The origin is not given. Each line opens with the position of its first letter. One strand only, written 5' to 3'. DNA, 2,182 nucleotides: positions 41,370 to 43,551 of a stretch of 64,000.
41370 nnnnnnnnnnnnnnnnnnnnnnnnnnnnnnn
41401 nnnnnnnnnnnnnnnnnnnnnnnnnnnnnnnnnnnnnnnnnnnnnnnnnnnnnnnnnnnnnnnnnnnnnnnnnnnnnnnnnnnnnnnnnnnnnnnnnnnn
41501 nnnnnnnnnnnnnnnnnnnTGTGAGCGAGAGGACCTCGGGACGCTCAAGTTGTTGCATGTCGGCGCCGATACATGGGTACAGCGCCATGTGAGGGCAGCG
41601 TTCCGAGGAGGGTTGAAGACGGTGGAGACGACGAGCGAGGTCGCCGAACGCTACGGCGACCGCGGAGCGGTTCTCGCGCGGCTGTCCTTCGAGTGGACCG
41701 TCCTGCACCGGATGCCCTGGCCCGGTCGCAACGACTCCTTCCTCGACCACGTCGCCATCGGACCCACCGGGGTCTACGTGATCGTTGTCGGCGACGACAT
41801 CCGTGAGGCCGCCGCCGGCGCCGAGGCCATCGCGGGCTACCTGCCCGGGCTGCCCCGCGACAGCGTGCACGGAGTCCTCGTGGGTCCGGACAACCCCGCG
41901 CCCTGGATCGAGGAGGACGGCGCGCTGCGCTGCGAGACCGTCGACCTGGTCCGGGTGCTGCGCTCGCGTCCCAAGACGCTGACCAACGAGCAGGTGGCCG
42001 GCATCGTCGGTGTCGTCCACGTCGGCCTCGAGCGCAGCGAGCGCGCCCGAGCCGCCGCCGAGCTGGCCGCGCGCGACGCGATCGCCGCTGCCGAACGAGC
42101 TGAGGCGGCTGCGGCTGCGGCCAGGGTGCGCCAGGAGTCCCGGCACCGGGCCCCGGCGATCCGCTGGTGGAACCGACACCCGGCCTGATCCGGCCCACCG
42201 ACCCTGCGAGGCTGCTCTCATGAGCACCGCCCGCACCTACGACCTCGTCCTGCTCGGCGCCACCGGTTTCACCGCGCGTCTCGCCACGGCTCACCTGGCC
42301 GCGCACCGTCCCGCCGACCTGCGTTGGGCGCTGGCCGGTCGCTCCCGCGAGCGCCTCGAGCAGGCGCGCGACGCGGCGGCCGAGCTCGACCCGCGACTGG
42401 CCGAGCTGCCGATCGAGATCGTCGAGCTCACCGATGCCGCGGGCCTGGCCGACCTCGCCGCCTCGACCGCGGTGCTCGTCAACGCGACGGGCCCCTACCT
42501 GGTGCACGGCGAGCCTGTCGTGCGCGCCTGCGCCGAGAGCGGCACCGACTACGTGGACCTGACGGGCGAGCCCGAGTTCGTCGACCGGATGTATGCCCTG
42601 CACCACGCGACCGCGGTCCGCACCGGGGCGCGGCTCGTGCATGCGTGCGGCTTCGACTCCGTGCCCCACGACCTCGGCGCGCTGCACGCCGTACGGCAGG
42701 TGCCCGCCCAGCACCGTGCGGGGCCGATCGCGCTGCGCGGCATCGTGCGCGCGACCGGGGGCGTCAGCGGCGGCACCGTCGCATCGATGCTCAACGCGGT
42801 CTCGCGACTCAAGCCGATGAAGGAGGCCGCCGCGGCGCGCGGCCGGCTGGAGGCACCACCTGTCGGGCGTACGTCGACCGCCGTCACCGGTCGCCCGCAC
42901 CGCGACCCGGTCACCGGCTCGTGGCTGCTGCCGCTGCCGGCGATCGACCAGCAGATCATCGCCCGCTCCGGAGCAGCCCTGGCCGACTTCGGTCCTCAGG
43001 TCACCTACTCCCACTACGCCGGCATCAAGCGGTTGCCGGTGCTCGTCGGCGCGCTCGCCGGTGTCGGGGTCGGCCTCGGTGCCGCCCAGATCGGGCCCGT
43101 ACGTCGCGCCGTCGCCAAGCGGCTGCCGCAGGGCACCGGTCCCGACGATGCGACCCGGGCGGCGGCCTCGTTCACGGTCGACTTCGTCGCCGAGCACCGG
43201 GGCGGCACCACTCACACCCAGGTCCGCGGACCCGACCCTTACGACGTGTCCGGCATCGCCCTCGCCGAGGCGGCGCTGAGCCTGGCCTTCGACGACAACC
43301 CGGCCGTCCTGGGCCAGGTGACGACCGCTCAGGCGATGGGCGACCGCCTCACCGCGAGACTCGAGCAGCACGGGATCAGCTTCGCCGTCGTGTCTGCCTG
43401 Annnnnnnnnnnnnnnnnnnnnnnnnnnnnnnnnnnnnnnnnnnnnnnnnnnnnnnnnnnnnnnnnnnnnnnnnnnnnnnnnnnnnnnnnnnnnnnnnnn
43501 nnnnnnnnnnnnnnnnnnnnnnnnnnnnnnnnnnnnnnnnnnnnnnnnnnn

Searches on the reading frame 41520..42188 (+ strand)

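Call 17: search_protein_families(library=pfam, max_evalue=0.001, proteins=[window:41520-42188:+])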
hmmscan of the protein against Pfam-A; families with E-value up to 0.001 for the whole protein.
window:41520-42188:+ (222 aa): 1 family
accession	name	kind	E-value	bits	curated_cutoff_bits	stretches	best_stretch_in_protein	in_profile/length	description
PF08378.17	NERD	-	0.00047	21.1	22.1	0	54-88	14-52/111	Nuclease-related domain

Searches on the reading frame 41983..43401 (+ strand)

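Call 17: search_protein_families(library=pfam, max_evalue=0.001, proteins=[window:41983-43401:+])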
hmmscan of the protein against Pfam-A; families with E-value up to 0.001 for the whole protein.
window:41983-43401:+ (472 aa): 1 family
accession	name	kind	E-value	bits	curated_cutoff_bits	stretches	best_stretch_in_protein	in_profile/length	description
PF03435.24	Sacchrp_dh_NADP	-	7.4e-12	46.2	25.1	1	89-207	2-111/129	Saccharopine dehydrogenase NADP binding domain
